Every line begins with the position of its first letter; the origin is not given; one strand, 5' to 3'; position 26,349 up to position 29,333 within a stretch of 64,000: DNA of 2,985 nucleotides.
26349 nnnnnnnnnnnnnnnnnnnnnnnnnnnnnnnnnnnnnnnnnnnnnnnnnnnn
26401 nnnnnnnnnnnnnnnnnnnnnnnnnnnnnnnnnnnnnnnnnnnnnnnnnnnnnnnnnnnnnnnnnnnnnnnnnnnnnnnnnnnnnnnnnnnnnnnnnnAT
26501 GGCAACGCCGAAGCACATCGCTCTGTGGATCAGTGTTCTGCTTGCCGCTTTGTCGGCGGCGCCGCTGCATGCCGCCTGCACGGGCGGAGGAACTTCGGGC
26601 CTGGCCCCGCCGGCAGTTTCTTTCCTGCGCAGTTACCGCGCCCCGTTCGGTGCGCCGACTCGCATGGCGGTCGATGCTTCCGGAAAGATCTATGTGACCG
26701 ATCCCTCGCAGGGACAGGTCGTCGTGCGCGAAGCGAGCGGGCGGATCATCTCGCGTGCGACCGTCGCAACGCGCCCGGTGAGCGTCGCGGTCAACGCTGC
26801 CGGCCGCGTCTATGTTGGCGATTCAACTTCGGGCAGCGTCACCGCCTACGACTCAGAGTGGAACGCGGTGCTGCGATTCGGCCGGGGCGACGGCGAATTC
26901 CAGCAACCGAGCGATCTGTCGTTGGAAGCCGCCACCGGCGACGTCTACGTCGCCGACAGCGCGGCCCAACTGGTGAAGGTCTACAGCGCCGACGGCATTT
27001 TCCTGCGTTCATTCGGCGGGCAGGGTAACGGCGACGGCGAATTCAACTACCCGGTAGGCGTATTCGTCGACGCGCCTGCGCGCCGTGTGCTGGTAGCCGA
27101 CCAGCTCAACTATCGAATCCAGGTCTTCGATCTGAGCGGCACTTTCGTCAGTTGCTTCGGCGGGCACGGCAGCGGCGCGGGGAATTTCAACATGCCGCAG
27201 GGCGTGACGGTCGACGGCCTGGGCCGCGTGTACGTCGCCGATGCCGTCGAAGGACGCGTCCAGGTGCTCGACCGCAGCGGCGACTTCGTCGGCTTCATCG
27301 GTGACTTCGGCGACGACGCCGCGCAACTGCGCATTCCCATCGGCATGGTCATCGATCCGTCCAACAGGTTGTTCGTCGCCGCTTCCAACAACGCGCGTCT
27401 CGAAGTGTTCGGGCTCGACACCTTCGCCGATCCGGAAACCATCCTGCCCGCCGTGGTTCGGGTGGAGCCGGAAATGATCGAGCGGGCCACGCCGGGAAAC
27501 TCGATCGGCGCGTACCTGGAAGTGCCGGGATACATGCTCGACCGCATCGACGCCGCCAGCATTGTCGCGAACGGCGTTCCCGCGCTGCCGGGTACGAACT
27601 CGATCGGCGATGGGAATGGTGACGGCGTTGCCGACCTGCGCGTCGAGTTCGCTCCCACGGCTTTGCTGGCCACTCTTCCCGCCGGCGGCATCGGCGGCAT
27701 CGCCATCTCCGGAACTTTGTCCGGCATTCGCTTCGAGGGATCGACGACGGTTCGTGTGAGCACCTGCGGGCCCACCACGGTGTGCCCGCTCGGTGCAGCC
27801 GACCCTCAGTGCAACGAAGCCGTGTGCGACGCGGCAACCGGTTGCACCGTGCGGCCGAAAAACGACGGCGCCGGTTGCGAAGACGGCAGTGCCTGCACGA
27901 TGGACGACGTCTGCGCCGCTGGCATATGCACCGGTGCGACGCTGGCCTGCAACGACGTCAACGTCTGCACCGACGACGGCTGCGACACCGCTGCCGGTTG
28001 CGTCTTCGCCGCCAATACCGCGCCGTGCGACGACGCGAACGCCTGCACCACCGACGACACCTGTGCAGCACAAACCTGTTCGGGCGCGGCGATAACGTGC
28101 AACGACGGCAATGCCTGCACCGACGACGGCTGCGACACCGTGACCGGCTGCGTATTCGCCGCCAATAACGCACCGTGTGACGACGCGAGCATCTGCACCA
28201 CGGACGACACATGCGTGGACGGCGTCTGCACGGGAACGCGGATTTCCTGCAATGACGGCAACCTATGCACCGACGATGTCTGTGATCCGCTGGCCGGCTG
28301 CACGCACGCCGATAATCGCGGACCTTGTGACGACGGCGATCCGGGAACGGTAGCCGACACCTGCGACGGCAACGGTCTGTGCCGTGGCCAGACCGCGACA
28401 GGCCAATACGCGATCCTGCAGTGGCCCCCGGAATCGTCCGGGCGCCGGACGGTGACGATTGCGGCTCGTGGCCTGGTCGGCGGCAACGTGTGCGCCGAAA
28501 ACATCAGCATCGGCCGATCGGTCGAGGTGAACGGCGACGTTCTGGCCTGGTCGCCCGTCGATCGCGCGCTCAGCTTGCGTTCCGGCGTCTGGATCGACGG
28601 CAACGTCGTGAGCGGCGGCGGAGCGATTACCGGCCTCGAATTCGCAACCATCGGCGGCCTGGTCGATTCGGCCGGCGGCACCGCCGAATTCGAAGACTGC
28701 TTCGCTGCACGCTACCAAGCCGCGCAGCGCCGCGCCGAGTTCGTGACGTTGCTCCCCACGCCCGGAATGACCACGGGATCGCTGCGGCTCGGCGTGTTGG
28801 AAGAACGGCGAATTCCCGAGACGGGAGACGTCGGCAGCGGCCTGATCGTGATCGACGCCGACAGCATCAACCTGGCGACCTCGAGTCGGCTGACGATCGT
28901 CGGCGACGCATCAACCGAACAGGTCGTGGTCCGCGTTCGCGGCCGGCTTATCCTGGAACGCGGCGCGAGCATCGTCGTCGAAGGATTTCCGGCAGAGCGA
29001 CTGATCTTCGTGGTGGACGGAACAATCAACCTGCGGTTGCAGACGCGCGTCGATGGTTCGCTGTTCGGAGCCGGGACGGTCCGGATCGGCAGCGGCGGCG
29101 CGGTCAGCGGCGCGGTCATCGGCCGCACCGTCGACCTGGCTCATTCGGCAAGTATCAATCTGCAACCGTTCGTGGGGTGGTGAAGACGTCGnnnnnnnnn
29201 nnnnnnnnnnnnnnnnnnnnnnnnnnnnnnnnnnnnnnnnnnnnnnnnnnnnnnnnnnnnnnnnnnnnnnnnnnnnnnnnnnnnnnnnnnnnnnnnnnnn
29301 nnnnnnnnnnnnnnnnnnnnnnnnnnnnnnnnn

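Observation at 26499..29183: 894 aa secreted mosaic: NHL propeller, four cysteine-rich 51 aa repeats encoded by a 150 bp DNA tandem repeat, and a beta-helix-like tail, embedded between cytochromes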

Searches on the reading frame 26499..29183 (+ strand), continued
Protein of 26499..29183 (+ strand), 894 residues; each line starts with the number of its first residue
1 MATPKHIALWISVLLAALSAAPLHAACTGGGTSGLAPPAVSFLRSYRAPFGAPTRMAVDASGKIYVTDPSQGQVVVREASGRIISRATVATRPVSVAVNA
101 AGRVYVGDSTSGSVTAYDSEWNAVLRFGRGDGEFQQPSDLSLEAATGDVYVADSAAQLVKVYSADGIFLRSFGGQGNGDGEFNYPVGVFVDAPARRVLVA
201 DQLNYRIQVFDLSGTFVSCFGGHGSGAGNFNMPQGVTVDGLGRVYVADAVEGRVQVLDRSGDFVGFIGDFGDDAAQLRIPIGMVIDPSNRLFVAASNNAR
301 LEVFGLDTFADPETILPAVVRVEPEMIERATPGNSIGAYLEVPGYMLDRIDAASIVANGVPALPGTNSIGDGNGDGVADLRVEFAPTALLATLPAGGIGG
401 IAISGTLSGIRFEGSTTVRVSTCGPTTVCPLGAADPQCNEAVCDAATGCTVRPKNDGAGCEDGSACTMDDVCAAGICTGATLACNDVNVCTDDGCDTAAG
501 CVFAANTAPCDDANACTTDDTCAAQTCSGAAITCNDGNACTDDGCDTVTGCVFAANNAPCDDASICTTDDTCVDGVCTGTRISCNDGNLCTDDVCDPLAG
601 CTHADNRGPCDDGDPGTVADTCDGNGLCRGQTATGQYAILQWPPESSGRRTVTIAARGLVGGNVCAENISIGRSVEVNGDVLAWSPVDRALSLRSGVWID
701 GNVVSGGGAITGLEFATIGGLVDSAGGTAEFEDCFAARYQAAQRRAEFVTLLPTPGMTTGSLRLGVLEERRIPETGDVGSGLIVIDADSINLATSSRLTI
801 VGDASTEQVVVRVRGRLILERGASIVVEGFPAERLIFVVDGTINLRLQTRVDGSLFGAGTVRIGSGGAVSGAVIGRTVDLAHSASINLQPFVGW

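Call 58: search_protein_families(library=pfam, proteins=[P0037, P0039, P0040, P0042, P0044, P0032, P0034], max_evalue=0.001)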
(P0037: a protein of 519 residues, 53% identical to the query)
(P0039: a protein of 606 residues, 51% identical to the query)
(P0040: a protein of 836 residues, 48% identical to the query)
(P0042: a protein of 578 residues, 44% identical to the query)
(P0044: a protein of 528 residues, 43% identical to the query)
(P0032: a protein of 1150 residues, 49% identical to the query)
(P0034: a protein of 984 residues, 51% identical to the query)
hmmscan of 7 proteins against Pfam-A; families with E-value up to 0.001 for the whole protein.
P0037 (519 aa): 5 families
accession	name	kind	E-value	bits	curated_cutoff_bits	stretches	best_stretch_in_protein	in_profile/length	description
PF01436.27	NHL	-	1.8e-24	84.9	20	1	95-122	1-28/28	NHL repeat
PF17170.10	DUF5128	-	7.9e-08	32.3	22.9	0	195-242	52-98/321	6-bladed beta-propeller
PF06739.17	SBBP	-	5.6e-06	26.7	20.5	0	236-250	15-29/38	Beta-propeller repeat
PF25021.1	TEN_NHL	-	2.2e-05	24.1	27.1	0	231-264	139-170/357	Teneurin NHL domain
PF08450.18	SGL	-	3.5e-05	23.9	26.3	0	196-264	144-214/246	SMP-30/Gluconolactonase/LRE-like region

P0039 (606 aa): 5 families
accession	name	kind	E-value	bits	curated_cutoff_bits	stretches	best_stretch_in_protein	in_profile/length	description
PF01436.27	NHL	-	2.1e-23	81.6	20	1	148-176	1-28/28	NHL repeat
PF17170.10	DUF5128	-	5.8e-13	49.1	22.9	2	116-183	54-125/321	6-bladed beta-propeller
PF08450.18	SGL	-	1.4e-10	41.7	26.3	1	74-279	10-218/246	SMP-30/Gluconolactonase/LRE-like region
PF01731.26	Arylesterase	-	0.00016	22.2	21.3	0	195-226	52-83/86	Arylesterase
PF06739.17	SBBP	-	0.00087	19.6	20.5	0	293-310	14-31/38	Beta-propeller repeat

P0040 (836 aa): 6 families
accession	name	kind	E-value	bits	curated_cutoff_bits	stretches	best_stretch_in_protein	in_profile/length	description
PF01578.25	Cytochrom_C_asm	-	4.1e-36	125.1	29.9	1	2-194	5-207/212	Cytochrome C assembly protein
PF01436.27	NHL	-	8.3e-15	54.4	20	0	281-303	1-21/28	NHL repeat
PF17170.10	DUF5128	-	7.5e-11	42.2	22.9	1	374-447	50-124/321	6-bladed beta-propeller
PF09699.15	Paired_CXXCH_1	-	8.3e-07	29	20.6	1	796-826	8-37/41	Doubled CXXCH motif (Paired_CXXCH_1)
PF08450.18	SGL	-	0.00014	22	26.3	0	378-502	97-220/246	SMP-30/Gluconolactonase/LRE-like region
PF06739.17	SBBP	-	0.00023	21.5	20.5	0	283-298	14-29/38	Beta-propeller repeat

P0042 (578 aa): 4 families
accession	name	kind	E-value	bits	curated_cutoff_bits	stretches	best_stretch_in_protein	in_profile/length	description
PF01436.27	NHL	-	8.6e-21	73.3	20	1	110-136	2-28/28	NHL repeat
PF08450.18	SGL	-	3.1e-08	34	26.3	1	78-292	9-219/246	SMP-30/Gluconolactonase/LRE-like region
PF17170.10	DUF5128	-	1.2e-06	28.5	22.9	0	119-182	52-118/321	6-bladed beta-propeller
PF25021.1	TEN_NHL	-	0.00025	20.6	27.1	0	256-290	141-173/357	Teneurin NHL domain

P0044 (528 aa): 4 families
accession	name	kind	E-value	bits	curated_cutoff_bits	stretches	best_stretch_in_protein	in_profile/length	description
PF01436.27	NHL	-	3.6e-21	74.5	20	0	132-160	1-28/28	NHL repeat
PF17170.10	DUF5128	-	7.1e-14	52.2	22.9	1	140-217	49-127/321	6-bladed beta-propeller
PF08450.18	SGL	-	3.3e-05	24.1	26.3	0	58-272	10-220/246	SMP-30/Gluconolactonase/LRE-like region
PF25021.1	TEN_NHL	-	0.00024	20.7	27.1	0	68-267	12-171/357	Teneurin NHL domain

P0032 (1150 aa): 5 families
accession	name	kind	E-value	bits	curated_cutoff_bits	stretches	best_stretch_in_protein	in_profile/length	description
PF13385.13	Laminin_G_3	-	2.2e-48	164.7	27.6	2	948-1092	16-150/151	Concanavalin A-like lectin/glucanases superfamily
PF01436.27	NHL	-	4.6e-16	58.4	20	0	150-178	1-28/28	NHL repeat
PF17170.10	DUF5128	-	1e-10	41.8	22.9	1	258-327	53-123/321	6-bladed beta-propeller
PF00526.23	Dicty_CTDC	-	1.2e-09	38.3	27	3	505-526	2-23/24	Dictyostelium (slime mold) repeat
PF22925.3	TS_C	-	1.5e-07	31.7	27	0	1016-1089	126-201/202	Trans-sialidase, C-terminal domain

P0034 (984 aa): 3 families
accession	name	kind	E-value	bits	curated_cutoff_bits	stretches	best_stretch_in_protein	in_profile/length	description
PF01436.27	NHL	-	2.3e-21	75.1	20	1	130-158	1-28/28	NHL repeat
PF00526.23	Dicty_CTDC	-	5.5e-14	52.1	27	2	479-498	1-20/24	Dictyostelium (slime mold) repeat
PF17170.10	DUF5128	-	1.2e-13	51.4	22.9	1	237-306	53-123/321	6-bladed beta-propeller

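Call 59: find_encoding_contigs(protein=P0032, flank=10000, max_places=1)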
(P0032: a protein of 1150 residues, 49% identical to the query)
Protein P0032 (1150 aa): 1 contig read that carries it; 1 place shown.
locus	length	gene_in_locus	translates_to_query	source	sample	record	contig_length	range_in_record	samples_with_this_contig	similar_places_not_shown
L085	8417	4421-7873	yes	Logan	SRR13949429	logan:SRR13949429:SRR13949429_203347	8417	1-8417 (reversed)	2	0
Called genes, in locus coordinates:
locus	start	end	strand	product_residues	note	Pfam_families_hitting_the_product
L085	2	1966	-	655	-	?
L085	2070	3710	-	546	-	PF00413:Peptidase_M10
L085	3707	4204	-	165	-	-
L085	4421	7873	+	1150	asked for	PF01436:NHL (faint), PF17170:DUF5128 (faint), PF00526:Dicty_CTDC (faint), PF13385:Laminin_G_3, PF22925:TS_C (faint), PF13385:Laminin_G_3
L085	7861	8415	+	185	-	?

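Call 60: find_encoding_contigs(protein=P0035, flank=10000, max_places=1)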
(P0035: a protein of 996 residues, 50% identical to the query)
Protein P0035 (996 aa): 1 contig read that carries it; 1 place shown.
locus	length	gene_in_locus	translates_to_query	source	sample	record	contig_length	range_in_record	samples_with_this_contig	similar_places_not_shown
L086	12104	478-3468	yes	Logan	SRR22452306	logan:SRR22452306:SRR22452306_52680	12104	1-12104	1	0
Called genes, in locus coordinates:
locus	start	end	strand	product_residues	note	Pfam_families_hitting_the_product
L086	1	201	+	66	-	?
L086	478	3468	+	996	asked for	PF01436:NHL (faint), PF17170:DUF5128 (faint), PF00526:Dicty_CTDC (weak)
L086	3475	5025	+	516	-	-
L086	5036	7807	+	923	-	-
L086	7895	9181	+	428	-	PF05140:ResB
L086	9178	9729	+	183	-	-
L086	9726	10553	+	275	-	PF01578:Cytochrom_C_asm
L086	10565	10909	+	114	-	-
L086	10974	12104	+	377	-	?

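Call 61: find_encoding_contigs(protein=P0039, flank=10000, max_places=1)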
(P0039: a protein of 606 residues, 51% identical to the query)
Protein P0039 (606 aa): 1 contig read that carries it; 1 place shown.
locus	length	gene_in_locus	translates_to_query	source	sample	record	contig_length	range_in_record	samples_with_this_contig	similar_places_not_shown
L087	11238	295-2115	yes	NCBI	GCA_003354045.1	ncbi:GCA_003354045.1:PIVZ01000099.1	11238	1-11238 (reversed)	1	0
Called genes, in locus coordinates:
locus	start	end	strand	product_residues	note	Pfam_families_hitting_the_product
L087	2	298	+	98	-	?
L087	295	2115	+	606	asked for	PF01436:NHL (faint), PF08450:SGL, PF17170:DUF5128 (weak)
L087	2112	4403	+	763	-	PF14537:Cytochrom_c3_2 (faint), PF09699:Paired_CXXCH_1 (faint), PF14522:Cytochrome_C7 (faint), PF22113:Mtrc-MtrF_II-IV_dom (weak)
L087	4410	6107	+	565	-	PF14522:Cytochrome_C7, PF00034:Cytochrom_C, PF13442:Cytochrome_CBB3, PF00034:Cytochrom_C, PF14522:Cytochrome_C7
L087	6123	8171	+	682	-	-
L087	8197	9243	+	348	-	PF08450:SGL (faint), PF25021:TEN_NHL (faint), PF17170:DUF5128, PF01436:NHL (weak)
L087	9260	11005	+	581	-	PF14537:Cytochrom_c3_2 (faint), PF14522:Cytochrome_C7 (faint), PF09699:Paired_CXXCH_1, PF22113:Mtrc-MtrF_II-IV_dom (weak)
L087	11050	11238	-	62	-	?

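Call 65: list_cluster_members(proteins=[window:26499-29180:+, P0015, P0006, P0003, P0002, P0008, P0017])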
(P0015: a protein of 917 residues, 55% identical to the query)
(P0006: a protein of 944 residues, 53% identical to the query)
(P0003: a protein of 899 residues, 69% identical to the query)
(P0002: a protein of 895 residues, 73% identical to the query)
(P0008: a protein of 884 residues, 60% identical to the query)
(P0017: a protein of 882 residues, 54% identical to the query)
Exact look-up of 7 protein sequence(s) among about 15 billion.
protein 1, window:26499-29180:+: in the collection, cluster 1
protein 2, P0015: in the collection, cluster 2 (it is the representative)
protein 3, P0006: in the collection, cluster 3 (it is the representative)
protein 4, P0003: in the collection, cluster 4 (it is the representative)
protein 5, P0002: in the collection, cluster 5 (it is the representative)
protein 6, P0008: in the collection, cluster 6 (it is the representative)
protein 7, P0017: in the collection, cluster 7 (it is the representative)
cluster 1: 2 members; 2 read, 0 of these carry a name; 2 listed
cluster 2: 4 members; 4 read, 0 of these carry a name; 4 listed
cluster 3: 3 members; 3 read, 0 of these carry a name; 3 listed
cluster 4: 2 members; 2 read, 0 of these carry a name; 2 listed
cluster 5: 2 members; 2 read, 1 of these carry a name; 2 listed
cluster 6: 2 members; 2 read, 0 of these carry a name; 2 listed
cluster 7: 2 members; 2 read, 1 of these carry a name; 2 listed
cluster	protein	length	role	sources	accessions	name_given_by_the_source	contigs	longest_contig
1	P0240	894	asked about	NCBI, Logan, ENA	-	-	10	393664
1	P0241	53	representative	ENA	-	-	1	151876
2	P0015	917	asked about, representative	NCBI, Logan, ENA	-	-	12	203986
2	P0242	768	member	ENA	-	-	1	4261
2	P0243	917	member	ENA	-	-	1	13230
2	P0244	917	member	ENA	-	-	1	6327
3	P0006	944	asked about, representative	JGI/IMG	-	-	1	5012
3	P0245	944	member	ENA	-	-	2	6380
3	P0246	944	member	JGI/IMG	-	-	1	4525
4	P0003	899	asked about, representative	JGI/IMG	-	-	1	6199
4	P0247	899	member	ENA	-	-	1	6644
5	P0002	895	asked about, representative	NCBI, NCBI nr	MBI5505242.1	MAG: hypothetical protein HY899_10605 [Deltaproteobacteria bacterium] | hypothetical protein [Deltaproteobacteria bacterium]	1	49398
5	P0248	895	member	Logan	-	-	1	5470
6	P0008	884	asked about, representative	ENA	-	-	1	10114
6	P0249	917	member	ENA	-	-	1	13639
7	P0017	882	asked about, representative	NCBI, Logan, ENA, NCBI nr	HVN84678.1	MAG TPA: hypothetical protein VMW17_07525 [Candidatus Binatia bacterium] | hypothetical protein [Candidatus Binatia bacterium]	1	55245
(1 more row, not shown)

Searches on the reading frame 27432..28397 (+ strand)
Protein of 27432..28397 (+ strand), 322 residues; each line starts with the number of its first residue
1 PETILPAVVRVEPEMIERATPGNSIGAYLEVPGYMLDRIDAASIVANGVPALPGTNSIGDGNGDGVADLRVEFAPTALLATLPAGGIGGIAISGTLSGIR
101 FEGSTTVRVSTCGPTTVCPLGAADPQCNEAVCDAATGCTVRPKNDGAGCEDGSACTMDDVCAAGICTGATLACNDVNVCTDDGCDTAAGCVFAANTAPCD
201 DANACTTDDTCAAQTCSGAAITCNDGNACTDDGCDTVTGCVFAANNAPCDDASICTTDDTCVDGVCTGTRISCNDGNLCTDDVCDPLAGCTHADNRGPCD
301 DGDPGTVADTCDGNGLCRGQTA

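Call 44: predict_structure(alignment_id=A4)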
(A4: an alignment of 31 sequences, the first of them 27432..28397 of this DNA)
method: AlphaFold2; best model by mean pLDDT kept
length: 322 residues; sequences in the alignment: 31
mean_pLDDT: 92.3   pTM: 0.51
mean pLDDT of the five models: 92.3, 91.7, 91.3, 90.4, 90.4
residues with pLDDT >= 90: 259; 70-90: 58; 50-70: 5; < 50: 0
segments of 3 or more residues with pLDDT < 50: none
pLDDT, mean of each block of 10 residues (from residue 1): 87 87 93 93 97 94 91 95 92 95 94 80 92 80 89 93 92 95 95 97 97 97 96 96 96 94 95 92 92 92 89 89 66
secondary structure, 60 per line:
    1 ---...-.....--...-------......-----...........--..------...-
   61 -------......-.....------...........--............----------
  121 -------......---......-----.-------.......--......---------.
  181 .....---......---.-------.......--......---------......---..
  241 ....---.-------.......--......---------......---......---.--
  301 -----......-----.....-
elements in order: E4-6 E8-12 E15-17 E25-30 E39-46 E57-59 E68-73 H75-79 E86-96 E99-110 E128-133 E137-142 E156-162 E165-170 E180-185 E189-194 E206-212 E215-220 E230-235 E239-244 E256-262 E265-270 E280-285 E289-294 E306-311 E317-321

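Call 47: fold_search(model_id=the predicted structure, library=pdb)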
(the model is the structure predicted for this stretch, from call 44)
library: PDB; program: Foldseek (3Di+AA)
matches with E <= 10: 1259; with E <= 0.001: 0
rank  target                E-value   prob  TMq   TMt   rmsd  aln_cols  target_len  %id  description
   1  5aea_B                2.5e-03  0.99  0.18  0.43   7.0       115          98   15  Crystal structure of human NCAM domain 1 (released 2016-04-13)
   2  2vo8                  3.0e-03  0.96  0.16  0.31  11.8       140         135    9  Cohesin module from Clostridium perfringens ATCC13124 family 33 glycoside hydrolase. (released 2008-09-02)
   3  4igb_C                5.5e-03  0.97  0.17  0.13  11.1       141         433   12  Crystal structure of the N-terminal domain of the Streptococcus gordonii adhesin Sgo0707 (released 2013-06-05)
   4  3bn3_B                1.1e-02  0.93  0.18  0.26   8.2       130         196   12  crystal structure of ICAM-5 in complex with aL I domain (released 2008-08-19)
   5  1t0p_B                1.3e-02  0.97  0.16  0.43   6.2       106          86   15  Structural Basis of ICAM recognition by integrin alpahLbeta2 revealed in the complex structure of binding domains of I (released 2005-03-08)
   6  7y9a_A                1.4e-02  0.96  0.16  0.25   7.4       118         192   14  Crystal structure of sDscam Ig1-2 domains, isoform beta2v6 (released 2023-05-24)
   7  4igb_B                1.4e-02  0.82  0.16  0.13  11.7       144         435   13  Crystal structure of the N-terminal domain of the Streptococcus gordonii adhesin Sgo0707 (released 2013-06-05)
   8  9gjf_H                1.4e-02  0.20  0.13  0.07  59.8       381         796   14  Entamoeba histolytica Gal/GalNAc lectin in presence of monoclonal antibody CP33-H/L-LA22, mode 3 (released 2026-02-11)
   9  2bk8                  1.6e-02  0.92  0.16  0.38   6.8       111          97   14  M1 domain from titin (released 2006-08-09)
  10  6jcs_R                1.8e-02  0.93  0.17  0.42   9.5       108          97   17  AAV5 in complex with AAVR (released 2019-08-14)
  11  9fyn                  2.1e-02  0.97  0.19  0.09   8.6       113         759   12  Lacto-N-biosidase from Trueperella pyogenes (released 2024-10-09)
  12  7sjl_MODEL_1_A        2.1e-02  0.92  0.17  0.36   7.0       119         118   15  Solution NMR Structure of Immunoglobulin-like Domain of Human Neuregulin-1 (released 2022-05-18)
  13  2ill                  2.2e-02  0.80  0.17  0.25   9.0       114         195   13  Anomalous substructure of Titin-A168169 (released 2007-02-20)
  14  9lgg_D                2.2e-02  0.57  0.16  0.20   9.8       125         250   13  Crystal structure of the human MuSK(Ig3_Fz)/L1 peptide complex (released 2025-12-03)
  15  4ofk_B                2.4e-02  0.98  0.21  0.51   5.3       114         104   10  Crystal Structure of SYG-2 D4 (released 2014-02-19)
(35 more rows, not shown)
